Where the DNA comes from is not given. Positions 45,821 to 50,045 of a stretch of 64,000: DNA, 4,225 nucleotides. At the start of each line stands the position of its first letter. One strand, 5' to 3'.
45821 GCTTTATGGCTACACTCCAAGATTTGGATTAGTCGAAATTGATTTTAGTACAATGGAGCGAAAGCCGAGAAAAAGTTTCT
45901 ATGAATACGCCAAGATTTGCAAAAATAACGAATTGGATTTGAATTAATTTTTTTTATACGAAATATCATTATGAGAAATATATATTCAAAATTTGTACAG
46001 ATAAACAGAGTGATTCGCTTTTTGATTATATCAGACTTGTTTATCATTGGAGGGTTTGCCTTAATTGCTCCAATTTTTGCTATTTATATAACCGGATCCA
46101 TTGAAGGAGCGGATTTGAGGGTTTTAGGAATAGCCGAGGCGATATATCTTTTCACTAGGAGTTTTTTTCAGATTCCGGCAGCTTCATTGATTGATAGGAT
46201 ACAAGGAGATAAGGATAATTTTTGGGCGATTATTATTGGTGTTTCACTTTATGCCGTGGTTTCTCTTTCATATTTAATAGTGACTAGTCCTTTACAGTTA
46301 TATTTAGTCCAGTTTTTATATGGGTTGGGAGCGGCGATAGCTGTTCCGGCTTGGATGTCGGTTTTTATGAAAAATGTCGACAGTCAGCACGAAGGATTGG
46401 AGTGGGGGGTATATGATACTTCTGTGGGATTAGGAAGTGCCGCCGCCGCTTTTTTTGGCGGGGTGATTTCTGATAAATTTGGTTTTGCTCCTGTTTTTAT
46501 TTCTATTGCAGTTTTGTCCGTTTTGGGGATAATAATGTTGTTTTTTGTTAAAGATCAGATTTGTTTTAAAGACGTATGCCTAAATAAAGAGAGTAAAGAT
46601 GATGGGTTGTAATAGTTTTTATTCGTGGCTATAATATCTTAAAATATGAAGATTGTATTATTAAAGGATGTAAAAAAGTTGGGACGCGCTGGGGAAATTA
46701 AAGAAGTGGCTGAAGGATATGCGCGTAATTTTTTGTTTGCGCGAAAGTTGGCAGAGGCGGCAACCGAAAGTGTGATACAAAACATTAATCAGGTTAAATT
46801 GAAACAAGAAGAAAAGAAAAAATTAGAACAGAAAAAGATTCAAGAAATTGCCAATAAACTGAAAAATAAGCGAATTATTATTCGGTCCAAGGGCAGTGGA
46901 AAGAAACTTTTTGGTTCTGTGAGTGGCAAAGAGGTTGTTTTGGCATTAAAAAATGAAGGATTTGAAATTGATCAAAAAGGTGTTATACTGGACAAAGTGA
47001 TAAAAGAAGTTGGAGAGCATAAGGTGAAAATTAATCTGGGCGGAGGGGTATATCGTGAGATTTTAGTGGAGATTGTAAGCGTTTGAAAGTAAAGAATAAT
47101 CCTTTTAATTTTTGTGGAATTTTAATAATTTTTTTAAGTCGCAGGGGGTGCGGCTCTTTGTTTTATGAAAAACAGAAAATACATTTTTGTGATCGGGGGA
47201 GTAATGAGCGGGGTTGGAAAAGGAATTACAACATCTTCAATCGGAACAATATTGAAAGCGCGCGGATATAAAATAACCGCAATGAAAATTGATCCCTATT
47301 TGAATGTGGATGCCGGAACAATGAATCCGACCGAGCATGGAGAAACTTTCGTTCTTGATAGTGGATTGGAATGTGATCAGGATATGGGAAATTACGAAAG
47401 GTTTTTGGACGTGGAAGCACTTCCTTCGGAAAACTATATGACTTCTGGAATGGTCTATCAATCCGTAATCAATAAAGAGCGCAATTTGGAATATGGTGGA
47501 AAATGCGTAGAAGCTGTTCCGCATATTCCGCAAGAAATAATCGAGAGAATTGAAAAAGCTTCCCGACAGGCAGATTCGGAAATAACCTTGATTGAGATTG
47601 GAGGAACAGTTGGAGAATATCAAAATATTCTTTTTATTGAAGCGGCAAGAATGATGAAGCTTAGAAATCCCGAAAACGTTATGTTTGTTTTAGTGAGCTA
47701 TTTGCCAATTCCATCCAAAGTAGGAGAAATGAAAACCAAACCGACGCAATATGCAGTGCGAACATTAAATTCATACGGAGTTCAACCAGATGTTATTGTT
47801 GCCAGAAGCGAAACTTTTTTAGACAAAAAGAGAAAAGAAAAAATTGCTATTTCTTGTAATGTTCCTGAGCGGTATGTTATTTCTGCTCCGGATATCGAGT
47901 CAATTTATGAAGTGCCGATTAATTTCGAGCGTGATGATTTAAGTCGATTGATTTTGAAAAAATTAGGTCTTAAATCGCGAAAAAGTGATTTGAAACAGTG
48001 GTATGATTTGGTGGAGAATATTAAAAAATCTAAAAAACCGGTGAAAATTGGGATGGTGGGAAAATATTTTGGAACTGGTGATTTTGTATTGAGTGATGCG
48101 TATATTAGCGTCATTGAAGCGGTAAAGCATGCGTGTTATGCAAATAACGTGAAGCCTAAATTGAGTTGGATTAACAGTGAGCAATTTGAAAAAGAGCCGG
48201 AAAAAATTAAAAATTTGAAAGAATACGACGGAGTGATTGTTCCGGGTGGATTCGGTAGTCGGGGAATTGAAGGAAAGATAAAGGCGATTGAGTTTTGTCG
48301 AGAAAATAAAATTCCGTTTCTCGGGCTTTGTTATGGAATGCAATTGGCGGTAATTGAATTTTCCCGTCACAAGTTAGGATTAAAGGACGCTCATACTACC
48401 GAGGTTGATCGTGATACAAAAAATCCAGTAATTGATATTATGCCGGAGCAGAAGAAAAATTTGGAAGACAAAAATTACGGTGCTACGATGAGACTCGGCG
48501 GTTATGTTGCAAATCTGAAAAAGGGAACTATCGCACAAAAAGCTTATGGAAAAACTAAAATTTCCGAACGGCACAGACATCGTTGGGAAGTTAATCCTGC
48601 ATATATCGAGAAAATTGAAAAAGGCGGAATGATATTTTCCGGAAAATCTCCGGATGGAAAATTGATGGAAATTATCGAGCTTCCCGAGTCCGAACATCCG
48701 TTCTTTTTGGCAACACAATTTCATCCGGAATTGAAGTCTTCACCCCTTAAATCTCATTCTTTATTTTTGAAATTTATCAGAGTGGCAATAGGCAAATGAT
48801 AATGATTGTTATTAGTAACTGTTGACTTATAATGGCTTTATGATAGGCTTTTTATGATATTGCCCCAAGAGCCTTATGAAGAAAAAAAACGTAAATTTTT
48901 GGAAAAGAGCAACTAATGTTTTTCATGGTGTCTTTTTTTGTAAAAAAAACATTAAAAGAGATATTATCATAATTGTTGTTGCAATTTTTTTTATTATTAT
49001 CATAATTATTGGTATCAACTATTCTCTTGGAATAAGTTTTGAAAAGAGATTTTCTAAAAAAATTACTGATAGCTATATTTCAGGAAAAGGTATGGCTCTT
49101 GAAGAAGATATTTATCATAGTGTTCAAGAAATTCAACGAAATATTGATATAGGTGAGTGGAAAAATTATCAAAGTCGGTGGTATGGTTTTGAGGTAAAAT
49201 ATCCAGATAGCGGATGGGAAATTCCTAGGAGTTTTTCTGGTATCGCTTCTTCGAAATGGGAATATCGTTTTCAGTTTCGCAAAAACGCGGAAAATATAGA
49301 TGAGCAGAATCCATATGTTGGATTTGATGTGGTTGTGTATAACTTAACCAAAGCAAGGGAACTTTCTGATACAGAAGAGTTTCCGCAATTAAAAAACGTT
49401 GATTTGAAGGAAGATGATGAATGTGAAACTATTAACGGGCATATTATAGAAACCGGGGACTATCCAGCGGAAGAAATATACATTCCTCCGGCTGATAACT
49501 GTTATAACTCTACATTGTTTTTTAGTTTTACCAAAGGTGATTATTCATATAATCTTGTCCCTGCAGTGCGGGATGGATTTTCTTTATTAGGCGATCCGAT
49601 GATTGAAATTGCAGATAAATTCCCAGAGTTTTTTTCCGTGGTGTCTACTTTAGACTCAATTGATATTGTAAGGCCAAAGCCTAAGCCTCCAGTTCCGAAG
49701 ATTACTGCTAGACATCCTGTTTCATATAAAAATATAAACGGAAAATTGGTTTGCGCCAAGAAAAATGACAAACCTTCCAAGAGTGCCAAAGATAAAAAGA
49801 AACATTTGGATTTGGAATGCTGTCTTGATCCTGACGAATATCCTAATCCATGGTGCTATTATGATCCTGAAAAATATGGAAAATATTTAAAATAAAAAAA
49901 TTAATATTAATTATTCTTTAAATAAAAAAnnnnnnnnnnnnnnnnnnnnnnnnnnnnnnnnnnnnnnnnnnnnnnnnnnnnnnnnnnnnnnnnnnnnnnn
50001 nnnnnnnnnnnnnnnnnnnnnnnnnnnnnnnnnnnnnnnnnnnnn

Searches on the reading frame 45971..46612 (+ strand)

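Call 6: search_protein_families(library=pfam, proteins=[window:45971-46612:+], max_evalue=0.01)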
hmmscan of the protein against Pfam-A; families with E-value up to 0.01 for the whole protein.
window:45971-46612:+ (213 aa): 3 families
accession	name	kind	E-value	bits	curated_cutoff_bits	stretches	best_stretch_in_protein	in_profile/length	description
PF07690.21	MFS_1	-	4.4e-19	69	33.4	1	23-194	6-174/347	Major Facilitator Superfamily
PF05977.19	MFS_3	-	4.5e-05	22.5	27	1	64-191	59-186/524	Transmembrane secretion effector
PF00083.30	Sugar_tr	-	0.00031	20.2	22.3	1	121-195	17-98/452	Sugar (and other) transporter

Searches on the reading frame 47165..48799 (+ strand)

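Call 6: search_protein_families(library=pfam, proteins=[window:47165-48799:+], max_evalue=0.01)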
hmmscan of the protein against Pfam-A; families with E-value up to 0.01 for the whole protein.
window:47165-48799:+ (544 aa): 5 families
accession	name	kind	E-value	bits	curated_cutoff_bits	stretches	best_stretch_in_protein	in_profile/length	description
PF06418.20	CTP_synth_N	-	7.7e-103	343.9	26.1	1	5-269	1-265/265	CTP synthase N-terminus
PF00117.34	GATase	-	2.8e-38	131.9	22.8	1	309-539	2-189/190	Glutamine amidotransferase class-I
PF01656.29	CbiA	-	3.2e-06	27.5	25.4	1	10-289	3-68/125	CobQ/CobB/MinD/ParA nucleotide binding domain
PF07722.19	Peptidase_C26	-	5.4e-05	23.5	20.5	1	375-522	98-219/219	Peptidase C26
PF01174.25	SNO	-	0.00013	22.3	27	0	313-395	8-81/188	SNO glutamine amidotransferase family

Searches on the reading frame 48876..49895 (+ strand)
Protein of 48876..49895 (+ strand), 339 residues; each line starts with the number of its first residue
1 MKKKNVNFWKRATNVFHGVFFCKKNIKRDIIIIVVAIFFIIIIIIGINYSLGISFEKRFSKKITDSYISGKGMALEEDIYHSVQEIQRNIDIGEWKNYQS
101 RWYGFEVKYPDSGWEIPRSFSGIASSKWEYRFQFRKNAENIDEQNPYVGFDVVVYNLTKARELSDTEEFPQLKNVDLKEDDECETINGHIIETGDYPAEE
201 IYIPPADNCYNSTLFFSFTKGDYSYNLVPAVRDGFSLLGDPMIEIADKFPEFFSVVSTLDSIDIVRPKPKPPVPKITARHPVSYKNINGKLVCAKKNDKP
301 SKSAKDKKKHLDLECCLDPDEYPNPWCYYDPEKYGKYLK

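Call 3: search_protein_families(library=pfam, proteins=[window:48876-49895:+], max_evalue=1)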
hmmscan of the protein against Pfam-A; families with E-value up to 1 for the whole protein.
window:48876-49895:+ (339 aa): 4 families
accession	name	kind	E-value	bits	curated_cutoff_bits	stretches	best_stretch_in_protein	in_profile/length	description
PF08999.15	SP_C-Propep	-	0.016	15.4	25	1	18-65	28-73/96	Surfactant protein C, N terminal propeptide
PF00051.23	Kringle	-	0.06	14.1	34.3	1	302-330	37-65/79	Kringle domain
PF11337.13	DUF3139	-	0.11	13.6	27.3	1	30-79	6-53/83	Protein of unknown function (DUF3139)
PF00088.24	Trefoil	-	0.11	12.8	21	1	314-329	26-42/43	Trefoil (P-type) domain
